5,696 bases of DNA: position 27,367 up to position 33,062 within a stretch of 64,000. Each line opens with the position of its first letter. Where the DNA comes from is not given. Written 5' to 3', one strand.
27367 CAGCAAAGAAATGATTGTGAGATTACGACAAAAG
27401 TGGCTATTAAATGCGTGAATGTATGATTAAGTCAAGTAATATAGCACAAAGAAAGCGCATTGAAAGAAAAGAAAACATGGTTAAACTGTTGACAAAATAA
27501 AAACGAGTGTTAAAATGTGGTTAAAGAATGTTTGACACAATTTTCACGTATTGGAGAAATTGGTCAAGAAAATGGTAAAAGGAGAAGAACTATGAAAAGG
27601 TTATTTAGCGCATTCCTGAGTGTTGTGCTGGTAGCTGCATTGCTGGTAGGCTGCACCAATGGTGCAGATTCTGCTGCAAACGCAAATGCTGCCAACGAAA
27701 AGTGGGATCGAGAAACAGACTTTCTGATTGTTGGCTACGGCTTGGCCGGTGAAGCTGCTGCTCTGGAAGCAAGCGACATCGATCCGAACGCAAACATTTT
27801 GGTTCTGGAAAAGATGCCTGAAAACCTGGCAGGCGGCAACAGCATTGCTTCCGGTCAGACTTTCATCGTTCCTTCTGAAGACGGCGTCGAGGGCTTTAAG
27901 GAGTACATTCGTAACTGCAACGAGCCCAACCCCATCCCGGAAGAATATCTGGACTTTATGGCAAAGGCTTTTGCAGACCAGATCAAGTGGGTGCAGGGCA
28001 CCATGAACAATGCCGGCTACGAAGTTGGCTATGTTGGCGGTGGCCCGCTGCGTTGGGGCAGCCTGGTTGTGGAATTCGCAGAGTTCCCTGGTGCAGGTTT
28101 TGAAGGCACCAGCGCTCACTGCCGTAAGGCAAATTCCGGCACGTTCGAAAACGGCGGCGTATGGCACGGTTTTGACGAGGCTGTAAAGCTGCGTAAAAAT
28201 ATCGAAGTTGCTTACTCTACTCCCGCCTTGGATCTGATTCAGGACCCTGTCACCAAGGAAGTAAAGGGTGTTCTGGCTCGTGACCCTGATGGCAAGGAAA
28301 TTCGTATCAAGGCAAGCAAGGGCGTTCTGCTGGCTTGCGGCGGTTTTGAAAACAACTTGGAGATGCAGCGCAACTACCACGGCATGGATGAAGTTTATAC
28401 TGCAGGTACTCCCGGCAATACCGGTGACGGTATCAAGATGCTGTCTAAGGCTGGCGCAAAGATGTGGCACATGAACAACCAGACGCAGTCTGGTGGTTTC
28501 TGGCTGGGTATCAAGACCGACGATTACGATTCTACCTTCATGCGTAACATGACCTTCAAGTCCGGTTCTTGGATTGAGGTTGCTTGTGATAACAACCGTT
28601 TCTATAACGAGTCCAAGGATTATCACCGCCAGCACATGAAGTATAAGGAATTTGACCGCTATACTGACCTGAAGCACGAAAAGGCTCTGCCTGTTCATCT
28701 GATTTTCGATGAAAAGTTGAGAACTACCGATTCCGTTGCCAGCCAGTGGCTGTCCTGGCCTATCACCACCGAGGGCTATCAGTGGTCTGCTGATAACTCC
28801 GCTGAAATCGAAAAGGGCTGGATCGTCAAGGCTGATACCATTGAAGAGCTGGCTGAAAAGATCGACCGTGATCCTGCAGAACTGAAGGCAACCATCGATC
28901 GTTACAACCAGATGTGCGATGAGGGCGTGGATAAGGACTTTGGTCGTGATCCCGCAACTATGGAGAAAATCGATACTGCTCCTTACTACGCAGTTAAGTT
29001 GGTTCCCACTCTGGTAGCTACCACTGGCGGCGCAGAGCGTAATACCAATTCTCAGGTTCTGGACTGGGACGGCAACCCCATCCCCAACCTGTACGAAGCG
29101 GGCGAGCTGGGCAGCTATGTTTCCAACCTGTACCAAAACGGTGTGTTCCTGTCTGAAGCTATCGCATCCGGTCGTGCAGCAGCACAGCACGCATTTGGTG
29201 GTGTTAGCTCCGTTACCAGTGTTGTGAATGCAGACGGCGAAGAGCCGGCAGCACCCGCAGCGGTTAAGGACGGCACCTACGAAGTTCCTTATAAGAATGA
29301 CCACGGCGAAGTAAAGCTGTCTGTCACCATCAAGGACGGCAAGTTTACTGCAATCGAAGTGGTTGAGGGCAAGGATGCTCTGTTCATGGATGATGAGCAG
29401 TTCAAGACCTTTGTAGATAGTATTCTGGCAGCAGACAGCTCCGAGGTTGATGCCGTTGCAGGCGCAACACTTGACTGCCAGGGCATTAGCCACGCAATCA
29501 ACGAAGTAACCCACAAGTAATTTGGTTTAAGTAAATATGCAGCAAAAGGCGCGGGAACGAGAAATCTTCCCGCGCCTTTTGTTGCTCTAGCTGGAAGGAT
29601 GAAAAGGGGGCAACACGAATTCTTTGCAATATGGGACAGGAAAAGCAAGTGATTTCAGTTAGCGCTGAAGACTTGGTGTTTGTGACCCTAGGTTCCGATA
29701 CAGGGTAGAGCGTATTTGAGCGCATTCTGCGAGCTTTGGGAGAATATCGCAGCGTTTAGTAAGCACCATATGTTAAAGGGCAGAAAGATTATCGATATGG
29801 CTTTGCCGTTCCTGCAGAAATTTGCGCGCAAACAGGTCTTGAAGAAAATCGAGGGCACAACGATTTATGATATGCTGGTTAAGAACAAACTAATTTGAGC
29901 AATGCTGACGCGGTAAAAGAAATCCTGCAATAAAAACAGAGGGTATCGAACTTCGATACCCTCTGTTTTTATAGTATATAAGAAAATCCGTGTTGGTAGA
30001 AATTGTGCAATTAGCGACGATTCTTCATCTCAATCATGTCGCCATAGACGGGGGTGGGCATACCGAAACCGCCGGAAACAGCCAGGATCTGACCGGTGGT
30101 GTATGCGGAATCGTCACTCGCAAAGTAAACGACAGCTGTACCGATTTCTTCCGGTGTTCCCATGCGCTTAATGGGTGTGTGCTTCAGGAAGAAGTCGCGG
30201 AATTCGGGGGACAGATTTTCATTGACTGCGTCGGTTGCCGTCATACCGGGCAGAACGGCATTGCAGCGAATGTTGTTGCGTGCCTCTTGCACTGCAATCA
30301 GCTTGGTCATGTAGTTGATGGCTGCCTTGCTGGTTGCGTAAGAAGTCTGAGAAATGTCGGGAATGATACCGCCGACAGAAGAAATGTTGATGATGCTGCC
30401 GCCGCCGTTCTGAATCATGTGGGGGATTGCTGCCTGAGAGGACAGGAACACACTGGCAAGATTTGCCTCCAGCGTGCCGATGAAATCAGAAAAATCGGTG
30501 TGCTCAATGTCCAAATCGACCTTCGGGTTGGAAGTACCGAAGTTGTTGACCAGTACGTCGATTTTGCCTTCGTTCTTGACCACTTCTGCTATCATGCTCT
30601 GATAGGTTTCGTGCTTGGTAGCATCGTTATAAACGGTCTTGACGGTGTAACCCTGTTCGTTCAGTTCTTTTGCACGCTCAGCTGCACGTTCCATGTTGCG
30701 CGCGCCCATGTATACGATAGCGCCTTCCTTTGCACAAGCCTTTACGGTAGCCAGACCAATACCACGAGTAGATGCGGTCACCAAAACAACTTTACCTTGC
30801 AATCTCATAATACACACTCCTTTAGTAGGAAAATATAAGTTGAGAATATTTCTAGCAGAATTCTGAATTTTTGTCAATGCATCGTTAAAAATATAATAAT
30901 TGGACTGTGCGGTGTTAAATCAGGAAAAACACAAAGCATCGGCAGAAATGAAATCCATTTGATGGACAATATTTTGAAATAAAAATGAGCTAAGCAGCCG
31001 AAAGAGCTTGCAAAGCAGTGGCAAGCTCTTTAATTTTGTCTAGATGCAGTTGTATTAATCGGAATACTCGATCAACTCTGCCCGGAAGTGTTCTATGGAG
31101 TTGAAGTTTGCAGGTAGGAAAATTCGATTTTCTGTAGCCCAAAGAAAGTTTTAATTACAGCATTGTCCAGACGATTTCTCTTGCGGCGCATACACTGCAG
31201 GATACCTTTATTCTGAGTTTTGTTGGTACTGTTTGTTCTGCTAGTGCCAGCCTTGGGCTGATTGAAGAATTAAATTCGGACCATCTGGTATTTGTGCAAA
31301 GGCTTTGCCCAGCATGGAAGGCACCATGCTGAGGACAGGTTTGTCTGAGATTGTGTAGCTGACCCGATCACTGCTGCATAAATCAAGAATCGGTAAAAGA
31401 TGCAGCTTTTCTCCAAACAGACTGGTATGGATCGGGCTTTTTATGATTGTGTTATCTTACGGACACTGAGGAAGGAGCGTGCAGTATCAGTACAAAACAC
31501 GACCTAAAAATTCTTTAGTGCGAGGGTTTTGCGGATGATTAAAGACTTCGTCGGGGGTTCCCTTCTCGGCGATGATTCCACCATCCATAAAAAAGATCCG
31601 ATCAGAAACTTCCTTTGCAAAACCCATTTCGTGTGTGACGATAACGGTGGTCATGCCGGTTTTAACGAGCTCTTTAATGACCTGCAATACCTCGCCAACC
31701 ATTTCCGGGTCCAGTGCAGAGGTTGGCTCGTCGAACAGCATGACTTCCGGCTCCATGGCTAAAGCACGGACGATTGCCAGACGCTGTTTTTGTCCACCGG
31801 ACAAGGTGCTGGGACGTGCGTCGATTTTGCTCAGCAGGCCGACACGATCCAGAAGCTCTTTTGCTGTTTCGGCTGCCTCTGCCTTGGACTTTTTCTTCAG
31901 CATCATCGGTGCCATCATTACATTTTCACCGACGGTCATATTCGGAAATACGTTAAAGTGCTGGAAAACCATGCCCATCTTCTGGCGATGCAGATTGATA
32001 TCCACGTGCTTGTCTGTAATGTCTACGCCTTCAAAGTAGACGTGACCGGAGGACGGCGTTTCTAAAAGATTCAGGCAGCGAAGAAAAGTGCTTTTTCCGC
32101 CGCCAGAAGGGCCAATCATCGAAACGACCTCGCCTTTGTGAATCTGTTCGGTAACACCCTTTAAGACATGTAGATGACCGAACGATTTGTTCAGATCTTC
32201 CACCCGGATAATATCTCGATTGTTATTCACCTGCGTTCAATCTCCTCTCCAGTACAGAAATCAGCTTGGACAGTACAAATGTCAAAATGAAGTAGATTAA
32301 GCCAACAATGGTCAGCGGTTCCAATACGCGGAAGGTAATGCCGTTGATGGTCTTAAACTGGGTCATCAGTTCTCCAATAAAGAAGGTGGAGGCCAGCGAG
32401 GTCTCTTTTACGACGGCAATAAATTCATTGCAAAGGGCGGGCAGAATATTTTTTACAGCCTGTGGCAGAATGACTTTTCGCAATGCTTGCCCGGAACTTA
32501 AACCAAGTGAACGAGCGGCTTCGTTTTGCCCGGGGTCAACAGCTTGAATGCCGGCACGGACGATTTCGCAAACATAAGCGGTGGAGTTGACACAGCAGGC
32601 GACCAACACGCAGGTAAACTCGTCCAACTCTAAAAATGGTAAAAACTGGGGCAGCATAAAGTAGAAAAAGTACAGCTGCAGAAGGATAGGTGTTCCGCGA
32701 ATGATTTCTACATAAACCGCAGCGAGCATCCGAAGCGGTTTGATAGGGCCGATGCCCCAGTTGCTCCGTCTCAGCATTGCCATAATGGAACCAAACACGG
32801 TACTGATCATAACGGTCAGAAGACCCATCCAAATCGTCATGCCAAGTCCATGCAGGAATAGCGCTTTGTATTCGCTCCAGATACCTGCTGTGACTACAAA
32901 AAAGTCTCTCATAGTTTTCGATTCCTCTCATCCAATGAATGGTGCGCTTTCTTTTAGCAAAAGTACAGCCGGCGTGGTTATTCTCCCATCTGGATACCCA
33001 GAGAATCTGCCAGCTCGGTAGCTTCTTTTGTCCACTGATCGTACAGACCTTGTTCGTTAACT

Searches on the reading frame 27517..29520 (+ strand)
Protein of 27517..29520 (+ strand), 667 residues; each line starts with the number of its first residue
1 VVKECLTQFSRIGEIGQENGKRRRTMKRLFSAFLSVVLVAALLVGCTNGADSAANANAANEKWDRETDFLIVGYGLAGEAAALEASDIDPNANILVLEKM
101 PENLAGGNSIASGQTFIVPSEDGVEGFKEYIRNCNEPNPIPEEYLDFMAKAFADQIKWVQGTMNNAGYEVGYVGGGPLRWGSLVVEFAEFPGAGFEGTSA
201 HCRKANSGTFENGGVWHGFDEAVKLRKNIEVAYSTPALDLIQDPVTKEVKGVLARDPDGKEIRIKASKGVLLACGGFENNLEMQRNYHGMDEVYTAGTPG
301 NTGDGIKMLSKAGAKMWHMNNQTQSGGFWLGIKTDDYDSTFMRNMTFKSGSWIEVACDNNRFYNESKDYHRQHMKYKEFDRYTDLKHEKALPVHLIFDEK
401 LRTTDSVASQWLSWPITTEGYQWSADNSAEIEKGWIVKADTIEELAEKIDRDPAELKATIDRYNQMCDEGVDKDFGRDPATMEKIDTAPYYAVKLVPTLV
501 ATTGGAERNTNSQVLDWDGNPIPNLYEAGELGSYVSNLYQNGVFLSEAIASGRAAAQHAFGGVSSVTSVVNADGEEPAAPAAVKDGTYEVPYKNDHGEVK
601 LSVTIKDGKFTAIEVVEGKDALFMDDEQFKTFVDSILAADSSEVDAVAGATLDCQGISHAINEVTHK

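Call 48: search_protein_families(library=pfam, proteins=[window:27517-29520:+], max_evalue=0.00001)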
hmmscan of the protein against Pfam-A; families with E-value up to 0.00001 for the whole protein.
window:27517-29520:+ (667 aa): 2 families
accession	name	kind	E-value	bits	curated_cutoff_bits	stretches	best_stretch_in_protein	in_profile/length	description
PF00890.30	FAD_binding_2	-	3.5e-37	129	20.4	1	68-536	1-404/414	FAD binding domain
PF04205.19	FMN_bind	-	9.4e-08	33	22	1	596-664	3-75/77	FMN-binding domain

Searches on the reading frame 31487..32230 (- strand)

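Call 48: search_protein_families(library=pfam, proteins=[window:31487-32230:-], max_evalue=0.00001)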
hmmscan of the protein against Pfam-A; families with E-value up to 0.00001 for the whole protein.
window:31487-32230:- (247 aa): 3 families
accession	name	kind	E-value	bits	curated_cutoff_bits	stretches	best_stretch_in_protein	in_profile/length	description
PF00005.33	ABC_tran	-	6.4e-36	124.4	25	1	23-171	1-137/137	ABC transporter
PF13304.12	AAA_21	-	6e-11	43.4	27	0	140-201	235-299/304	AAA domain, putative AbiEii toxin, Type IV TA system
PF02463.25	SMC_N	-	7.1e-08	32.6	40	1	34-208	25-205/220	RecF/RecN/SMC N terminal domain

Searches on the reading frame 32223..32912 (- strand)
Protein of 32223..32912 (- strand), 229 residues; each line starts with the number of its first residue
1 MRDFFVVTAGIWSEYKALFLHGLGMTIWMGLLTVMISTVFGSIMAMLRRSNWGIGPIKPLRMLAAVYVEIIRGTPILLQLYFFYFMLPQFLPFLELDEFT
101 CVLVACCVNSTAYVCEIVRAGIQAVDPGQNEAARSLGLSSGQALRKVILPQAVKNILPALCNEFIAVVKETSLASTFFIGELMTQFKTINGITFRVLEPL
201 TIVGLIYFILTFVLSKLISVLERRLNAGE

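Call 48: search_protein_families(library=pfam, proteins=[window:32223-32912:-], max_evalue=0.00001)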
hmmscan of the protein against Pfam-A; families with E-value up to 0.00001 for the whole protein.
window:32223-32912:- (229 aa): 1 family
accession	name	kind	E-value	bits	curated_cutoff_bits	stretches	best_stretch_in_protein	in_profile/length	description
PF00528.27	BPD_transp_1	-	7.8e-27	94.6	26.4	1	38-225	2-182/184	Binding-protein-dependent transport system inner membrane component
